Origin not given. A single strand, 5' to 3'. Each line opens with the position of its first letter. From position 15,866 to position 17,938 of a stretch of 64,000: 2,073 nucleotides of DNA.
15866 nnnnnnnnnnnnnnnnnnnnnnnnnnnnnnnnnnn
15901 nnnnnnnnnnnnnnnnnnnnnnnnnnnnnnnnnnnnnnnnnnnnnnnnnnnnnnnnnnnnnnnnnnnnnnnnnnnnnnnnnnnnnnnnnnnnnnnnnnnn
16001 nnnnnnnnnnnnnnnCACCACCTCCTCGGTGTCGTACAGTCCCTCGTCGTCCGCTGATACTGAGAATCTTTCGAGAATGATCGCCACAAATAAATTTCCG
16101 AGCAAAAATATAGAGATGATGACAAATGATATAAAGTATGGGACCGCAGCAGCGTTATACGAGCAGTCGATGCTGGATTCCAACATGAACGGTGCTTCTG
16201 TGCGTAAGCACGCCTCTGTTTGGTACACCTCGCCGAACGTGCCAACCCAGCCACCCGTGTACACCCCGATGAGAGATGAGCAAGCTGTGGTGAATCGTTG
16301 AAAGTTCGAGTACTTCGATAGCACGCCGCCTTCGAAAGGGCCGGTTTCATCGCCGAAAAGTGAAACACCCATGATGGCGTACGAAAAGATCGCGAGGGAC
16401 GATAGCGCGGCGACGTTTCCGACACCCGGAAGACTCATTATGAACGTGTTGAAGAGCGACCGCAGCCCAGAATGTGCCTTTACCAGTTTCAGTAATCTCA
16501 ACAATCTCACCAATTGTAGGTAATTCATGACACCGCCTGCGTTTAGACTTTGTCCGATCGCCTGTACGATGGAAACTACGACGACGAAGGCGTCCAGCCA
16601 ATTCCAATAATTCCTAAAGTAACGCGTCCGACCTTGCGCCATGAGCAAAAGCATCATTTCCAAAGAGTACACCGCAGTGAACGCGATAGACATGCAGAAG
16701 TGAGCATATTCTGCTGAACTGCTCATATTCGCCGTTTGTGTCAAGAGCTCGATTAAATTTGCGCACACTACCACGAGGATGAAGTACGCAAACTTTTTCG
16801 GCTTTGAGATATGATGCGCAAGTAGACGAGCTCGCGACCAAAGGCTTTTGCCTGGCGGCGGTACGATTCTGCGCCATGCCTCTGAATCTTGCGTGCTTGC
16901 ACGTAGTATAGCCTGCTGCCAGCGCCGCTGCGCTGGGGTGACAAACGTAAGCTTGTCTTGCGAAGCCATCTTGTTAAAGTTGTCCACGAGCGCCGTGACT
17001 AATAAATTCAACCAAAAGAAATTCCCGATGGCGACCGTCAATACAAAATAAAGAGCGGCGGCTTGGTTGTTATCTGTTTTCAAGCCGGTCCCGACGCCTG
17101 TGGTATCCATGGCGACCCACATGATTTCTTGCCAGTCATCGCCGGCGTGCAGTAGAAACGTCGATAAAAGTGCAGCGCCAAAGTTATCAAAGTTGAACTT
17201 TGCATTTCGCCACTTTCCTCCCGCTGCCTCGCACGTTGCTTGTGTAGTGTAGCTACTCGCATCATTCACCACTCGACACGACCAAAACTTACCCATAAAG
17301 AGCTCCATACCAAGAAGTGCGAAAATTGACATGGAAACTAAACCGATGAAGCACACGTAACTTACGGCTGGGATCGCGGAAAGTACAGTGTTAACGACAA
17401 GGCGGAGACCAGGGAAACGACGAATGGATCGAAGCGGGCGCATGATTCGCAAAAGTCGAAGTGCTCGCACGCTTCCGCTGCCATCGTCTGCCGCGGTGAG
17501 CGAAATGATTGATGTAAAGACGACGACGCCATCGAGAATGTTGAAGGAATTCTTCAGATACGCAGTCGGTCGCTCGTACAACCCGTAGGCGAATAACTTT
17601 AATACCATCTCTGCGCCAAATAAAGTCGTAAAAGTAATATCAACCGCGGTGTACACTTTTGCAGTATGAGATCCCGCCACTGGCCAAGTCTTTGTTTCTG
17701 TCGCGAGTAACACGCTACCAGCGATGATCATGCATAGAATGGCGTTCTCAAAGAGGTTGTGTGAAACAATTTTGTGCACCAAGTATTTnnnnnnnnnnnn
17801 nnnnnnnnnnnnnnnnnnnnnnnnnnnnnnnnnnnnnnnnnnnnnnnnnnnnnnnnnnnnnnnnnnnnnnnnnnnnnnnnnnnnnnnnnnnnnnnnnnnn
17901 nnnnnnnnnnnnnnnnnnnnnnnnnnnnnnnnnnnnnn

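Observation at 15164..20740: Four-domain voltage-gated channel with a non-canonical D-E-D-G selectivity-filter ring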

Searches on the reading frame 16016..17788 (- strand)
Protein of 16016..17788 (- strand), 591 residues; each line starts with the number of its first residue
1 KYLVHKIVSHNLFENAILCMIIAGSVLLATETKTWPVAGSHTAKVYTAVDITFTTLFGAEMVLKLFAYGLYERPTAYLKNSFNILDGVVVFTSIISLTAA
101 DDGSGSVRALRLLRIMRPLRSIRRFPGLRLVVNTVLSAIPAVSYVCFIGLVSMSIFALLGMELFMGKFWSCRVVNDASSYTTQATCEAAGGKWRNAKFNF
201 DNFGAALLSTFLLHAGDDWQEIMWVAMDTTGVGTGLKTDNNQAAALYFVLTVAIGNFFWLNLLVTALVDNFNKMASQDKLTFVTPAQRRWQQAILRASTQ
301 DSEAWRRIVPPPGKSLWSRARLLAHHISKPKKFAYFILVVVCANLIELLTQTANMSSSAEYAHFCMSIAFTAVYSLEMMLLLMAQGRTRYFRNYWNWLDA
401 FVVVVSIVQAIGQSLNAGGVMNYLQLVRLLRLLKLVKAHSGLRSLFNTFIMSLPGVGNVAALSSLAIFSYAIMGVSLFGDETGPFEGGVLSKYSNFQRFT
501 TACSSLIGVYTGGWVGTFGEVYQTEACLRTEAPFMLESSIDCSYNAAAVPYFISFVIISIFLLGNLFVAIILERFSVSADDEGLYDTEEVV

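Call 31: search_protein_representatives(protein=window:16016-17788:-)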
Query: 591 residues. Proteins with E-value up to 0.001 (for the whole library): 14480; up to 1e-10: 5823; up to 1e-30: 1893. The best 150 are listed.
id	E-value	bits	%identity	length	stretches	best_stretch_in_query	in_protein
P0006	9.4e-296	998.5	52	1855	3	3-591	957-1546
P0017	4.6e-287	969.8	72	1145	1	3-591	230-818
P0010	1.2e-241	819.8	51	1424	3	2-468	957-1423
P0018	3.3e-150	518.0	38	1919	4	3-586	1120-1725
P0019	2.1e-143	495.6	33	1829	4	4-583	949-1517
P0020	5.1e-136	471.2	34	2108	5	6-588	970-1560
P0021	1.8e-135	469.4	35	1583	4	9-587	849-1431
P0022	6.5e-127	441.1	34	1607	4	5-577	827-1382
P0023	3.5e-126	438.7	35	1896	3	7-579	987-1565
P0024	3.6e-122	425.5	30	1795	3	4-588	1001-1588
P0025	2.8e-120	419.2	31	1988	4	3-588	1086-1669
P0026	2.9e-120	419.2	33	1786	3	5-583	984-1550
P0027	1.1e-119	417.3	33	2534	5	4-577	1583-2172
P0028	5.5e-119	415.0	35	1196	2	55-577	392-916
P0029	1.1e-118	413.9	33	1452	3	4-584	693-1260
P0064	1.4e-106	374.0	31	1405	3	7-582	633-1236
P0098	7.0e-102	358.5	32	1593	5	168-578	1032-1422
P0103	2.5e-101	356.7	32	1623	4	5-582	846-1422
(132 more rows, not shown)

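Call 45: predict_structure(alignment_id=A2)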
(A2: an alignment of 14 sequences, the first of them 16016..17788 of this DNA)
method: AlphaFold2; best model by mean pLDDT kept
length: 591 residues; sequences in the alignment: 14
mean_pLDDT: 69.6   pTM: 0.63
mean pLDDT of the five models: 69.6, 68.1, 62.8, 62.5, 61.9
residues with pLDDT >= 90: 0; 70-90: 324; 50-70: 210; < 50: 57
segments of 3 or more residues with pLDDT < 50: 102-107, 174-177, 229-239, 273-276, 278-283, 483-494, 531-535, 587-591
pLDDT, mean of each block of 10 residues (from residue 1): 71 78 72 65 76 80 71 54 72 70 49 66 66 67 77 86 75 52 70 69 83 72 61 42 75 72 63 45 53 54 72 79 84 85 84 78 85 88 84 80 83 68 69 72 66 71 83 76 44 62 81 71 61 50 72 82 67 59 49 41
secondary structure, 60 per line:
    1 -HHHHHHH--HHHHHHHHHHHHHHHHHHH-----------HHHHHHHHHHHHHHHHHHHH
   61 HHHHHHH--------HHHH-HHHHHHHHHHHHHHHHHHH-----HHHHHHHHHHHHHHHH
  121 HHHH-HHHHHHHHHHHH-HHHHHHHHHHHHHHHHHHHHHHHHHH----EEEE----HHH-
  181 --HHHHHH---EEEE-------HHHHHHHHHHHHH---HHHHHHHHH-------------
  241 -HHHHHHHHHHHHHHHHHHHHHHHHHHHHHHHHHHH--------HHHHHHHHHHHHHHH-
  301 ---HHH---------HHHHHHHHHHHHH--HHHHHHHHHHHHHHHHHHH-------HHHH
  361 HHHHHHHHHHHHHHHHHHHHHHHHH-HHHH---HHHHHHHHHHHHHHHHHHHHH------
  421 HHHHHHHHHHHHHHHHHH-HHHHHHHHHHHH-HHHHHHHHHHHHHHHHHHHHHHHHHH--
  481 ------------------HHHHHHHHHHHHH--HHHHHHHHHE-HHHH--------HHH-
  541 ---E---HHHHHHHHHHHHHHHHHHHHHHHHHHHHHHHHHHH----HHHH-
elements in order: H2-8 H11-29 H41-67 H76-79 H81-99 H105-124 H126-137 H139-164 E169-172 H183-188 E192-195 H203-215 H219-227 H242-276 H285-299 H316-328 H331-349 H357-385 H387-390 H394-414 H421-438 H440-451 H453-478 H499-511 H514-522 H525-528 H548-582 H587-590

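Call 48: fold_search(model_id=the predicted structure, library=pdb)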
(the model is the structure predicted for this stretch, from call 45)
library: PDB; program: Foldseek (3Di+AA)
matches with E <= 10: 690; with E <= 0.001: 173
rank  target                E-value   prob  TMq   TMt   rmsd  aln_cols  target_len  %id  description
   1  9ayh                  3.3e-24  1.00  0.70  0.41   8.0       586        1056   30  Cryo-EM structure of human Cav3.2 with TTA-A2 (released 2024-04-24)
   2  9ayg                  3.9e-24  1.00  0.72  0.42   5.5       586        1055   30  Cryo-EM structure of apo state human Cav3.2 (released 2024-04-24)
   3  7wli                  6.9e-24  1.00  0.73  0.41   6.2       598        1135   33  CryoEM structure of human low-voltage activated T-type calcium channel CaV3.3 (apo) (released 2022-05-04)
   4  8i5g_A                9.6e-23  1.00  0.76  0.38   5.7       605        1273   29  Structure of human Nav1.7 in complex with PF-05089771 (released 2023-06-14)
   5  8i5b_A                2.5e-22  1.00  0.76  0.38   5.7       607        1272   29  Structure of human Nav1.7 in complex with bupivacaine (released 2023-06-14)
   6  8g1a_A                4.0e-22  1.00  0.73  0.36   6.0       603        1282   29  Cryo-EM structure of Nav1.7 with CBD (released 2023-07-05)
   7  9iti_A                5.9e-22  1.00  0.76  0.38   5.8       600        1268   29  Nav1.7 with mutations that eliminate beta1 binding (released 2025-08-20)
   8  7wel_A                6.1e-22  1.00  0.74  0.42   5.8       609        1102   30  Human Nav1.8 with A-803467, class II (released 2022-08-03)
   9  7xmf_A                6.4e-22  1.00  0.76  0.42   5.9       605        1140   30  Cryo-EM structure of human NaV1.7/beta1/beta2-Nav1.7-IN2 (released 2022-11-30)
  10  21tq_A                8.7e-22  1.00  0.75  0.38   5.9       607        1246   30  The structure of Nav1.7 with veratridine standing near the IFM motif (site I) (released 2026-03-11)
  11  7w9m_A                9.5e-22  1.00  0.73  0.33   6.4       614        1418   29  Cryo-EM structure of human Nav1.7(E406K) in complex with auxiliary beta subunits, ProTx-II and tetrodotoxin (S6IV pi h (released 2022-05-25)
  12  6j8g_A                1.1e-21  1.00  0.74  0.41   6.0       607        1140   29  Structure of human voltage-gated sodium channel Nav1.7 in complex with auxiliary beta subunits, huwentoxin-IV and saxi (released 2019-02-27)
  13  8hlp_A                1.2e-21  1.00  0.72  0.37   6.5       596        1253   29  Cryo-EM structure of human high-voltage activated L-type calcium channel CaV1.2 (apo) (released 2024-04-24)
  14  8we6_A                1.2e-21  1.00  0.69  0.35   6.9       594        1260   28  Human L-type voltage-gated calcium channel Cav1.2 at 2.9 Angstrom resolution (released 2023-12-06)
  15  9dbk_A                1.3e-21  1.00  0.74  0.47   5.6       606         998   30  Full-length apo human voltage-gated sodium channel 1.8 (NaV1.8) (released 2025-02-19)
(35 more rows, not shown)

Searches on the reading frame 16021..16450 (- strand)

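Call 6: search_solved_structures(query=window:16021-16450:-, max_evalue=0.001, show_alignments=5)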
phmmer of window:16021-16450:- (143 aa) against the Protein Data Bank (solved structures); distinct sequences matched with E-value up to 0.001: 83 (the best 60 are shown).
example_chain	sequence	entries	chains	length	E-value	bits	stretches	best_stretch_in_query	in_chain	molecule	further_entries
9ayg_A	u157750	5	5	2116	1.2e-15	61.2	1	2-132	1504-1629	Voltage-dependent T-type calcium channel subunit alpha-1H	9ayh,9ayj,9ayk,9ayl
9v3s_A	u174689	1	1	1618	2.6e-15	60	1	3-135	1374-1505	Sodium channel protein type 5 subunit alpha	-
8vyj_A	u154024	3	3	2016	1.5e-14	57.6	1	3-135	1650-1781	Sodium channel protein type 5 subunit alpha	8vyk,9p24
7dtc_A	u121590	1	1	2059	1.8e-14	57.3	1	3-135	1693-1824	Sodium channel protein type 5 subunit alpha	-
6lqa_B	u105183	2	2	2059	2e-14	57.1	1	3-135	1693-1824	Sodium channel protein type 5 subunit alpha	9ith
6kzp_A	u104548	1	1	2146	2.2e-14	57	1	2-132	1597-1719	Voltage-dependent T-type calcium channel subunit alpha-1G,Voltage-dependent T-type calcium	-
6kzo_A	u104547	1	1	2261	2.5e-14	56.8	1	2-132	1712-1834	Voltage-dependent T-type calcium channel subunit alpha-1G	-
7wli_A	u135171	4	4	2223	2e-13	53.9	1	2-131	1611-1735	Voltage-dependent T-type calcium channel subunit alpha-1I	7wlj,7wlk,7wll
7fbs_A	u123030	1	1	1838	2.8e-12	50.2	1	3-135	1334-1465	Sodium channel protein type 5 subunit alpha,Sodium channel protein type 5 subunit alpha,So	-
6uz0_A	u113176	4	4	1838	8.4e-12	48.7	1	3-135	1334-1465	Sodium channel protein type 5 subunit alpha,Green fluorescent protein | Sodium channel protein type 5 subunit alpha, Enhanced Green fluorescent protein | Sodium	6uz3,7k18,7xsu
8f6p_A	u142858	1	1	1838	8.4e-12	48.7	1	3-135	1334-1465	Sodium channel protein type 5 subunit alpha,Green fluorescent protein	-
9iti_A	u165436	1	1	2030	1.1e-11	48.3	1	3-135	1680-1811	Sodium channel protein type 9 subunit alpha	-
8t6l_A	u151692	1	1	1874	1.3e-11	48.1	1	3-135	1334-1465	Sodium channel protein type 5 subunit alpha,Green fluorescent protein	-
6agf_A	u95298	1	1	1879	4e-11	46.4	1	3-135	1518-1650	Sodium channel protein type 4 subunit alpha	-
7we4_A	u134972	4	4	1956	6.9e-11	45.7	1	3-135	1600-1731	Sodium channel protein type 10 subunit alpha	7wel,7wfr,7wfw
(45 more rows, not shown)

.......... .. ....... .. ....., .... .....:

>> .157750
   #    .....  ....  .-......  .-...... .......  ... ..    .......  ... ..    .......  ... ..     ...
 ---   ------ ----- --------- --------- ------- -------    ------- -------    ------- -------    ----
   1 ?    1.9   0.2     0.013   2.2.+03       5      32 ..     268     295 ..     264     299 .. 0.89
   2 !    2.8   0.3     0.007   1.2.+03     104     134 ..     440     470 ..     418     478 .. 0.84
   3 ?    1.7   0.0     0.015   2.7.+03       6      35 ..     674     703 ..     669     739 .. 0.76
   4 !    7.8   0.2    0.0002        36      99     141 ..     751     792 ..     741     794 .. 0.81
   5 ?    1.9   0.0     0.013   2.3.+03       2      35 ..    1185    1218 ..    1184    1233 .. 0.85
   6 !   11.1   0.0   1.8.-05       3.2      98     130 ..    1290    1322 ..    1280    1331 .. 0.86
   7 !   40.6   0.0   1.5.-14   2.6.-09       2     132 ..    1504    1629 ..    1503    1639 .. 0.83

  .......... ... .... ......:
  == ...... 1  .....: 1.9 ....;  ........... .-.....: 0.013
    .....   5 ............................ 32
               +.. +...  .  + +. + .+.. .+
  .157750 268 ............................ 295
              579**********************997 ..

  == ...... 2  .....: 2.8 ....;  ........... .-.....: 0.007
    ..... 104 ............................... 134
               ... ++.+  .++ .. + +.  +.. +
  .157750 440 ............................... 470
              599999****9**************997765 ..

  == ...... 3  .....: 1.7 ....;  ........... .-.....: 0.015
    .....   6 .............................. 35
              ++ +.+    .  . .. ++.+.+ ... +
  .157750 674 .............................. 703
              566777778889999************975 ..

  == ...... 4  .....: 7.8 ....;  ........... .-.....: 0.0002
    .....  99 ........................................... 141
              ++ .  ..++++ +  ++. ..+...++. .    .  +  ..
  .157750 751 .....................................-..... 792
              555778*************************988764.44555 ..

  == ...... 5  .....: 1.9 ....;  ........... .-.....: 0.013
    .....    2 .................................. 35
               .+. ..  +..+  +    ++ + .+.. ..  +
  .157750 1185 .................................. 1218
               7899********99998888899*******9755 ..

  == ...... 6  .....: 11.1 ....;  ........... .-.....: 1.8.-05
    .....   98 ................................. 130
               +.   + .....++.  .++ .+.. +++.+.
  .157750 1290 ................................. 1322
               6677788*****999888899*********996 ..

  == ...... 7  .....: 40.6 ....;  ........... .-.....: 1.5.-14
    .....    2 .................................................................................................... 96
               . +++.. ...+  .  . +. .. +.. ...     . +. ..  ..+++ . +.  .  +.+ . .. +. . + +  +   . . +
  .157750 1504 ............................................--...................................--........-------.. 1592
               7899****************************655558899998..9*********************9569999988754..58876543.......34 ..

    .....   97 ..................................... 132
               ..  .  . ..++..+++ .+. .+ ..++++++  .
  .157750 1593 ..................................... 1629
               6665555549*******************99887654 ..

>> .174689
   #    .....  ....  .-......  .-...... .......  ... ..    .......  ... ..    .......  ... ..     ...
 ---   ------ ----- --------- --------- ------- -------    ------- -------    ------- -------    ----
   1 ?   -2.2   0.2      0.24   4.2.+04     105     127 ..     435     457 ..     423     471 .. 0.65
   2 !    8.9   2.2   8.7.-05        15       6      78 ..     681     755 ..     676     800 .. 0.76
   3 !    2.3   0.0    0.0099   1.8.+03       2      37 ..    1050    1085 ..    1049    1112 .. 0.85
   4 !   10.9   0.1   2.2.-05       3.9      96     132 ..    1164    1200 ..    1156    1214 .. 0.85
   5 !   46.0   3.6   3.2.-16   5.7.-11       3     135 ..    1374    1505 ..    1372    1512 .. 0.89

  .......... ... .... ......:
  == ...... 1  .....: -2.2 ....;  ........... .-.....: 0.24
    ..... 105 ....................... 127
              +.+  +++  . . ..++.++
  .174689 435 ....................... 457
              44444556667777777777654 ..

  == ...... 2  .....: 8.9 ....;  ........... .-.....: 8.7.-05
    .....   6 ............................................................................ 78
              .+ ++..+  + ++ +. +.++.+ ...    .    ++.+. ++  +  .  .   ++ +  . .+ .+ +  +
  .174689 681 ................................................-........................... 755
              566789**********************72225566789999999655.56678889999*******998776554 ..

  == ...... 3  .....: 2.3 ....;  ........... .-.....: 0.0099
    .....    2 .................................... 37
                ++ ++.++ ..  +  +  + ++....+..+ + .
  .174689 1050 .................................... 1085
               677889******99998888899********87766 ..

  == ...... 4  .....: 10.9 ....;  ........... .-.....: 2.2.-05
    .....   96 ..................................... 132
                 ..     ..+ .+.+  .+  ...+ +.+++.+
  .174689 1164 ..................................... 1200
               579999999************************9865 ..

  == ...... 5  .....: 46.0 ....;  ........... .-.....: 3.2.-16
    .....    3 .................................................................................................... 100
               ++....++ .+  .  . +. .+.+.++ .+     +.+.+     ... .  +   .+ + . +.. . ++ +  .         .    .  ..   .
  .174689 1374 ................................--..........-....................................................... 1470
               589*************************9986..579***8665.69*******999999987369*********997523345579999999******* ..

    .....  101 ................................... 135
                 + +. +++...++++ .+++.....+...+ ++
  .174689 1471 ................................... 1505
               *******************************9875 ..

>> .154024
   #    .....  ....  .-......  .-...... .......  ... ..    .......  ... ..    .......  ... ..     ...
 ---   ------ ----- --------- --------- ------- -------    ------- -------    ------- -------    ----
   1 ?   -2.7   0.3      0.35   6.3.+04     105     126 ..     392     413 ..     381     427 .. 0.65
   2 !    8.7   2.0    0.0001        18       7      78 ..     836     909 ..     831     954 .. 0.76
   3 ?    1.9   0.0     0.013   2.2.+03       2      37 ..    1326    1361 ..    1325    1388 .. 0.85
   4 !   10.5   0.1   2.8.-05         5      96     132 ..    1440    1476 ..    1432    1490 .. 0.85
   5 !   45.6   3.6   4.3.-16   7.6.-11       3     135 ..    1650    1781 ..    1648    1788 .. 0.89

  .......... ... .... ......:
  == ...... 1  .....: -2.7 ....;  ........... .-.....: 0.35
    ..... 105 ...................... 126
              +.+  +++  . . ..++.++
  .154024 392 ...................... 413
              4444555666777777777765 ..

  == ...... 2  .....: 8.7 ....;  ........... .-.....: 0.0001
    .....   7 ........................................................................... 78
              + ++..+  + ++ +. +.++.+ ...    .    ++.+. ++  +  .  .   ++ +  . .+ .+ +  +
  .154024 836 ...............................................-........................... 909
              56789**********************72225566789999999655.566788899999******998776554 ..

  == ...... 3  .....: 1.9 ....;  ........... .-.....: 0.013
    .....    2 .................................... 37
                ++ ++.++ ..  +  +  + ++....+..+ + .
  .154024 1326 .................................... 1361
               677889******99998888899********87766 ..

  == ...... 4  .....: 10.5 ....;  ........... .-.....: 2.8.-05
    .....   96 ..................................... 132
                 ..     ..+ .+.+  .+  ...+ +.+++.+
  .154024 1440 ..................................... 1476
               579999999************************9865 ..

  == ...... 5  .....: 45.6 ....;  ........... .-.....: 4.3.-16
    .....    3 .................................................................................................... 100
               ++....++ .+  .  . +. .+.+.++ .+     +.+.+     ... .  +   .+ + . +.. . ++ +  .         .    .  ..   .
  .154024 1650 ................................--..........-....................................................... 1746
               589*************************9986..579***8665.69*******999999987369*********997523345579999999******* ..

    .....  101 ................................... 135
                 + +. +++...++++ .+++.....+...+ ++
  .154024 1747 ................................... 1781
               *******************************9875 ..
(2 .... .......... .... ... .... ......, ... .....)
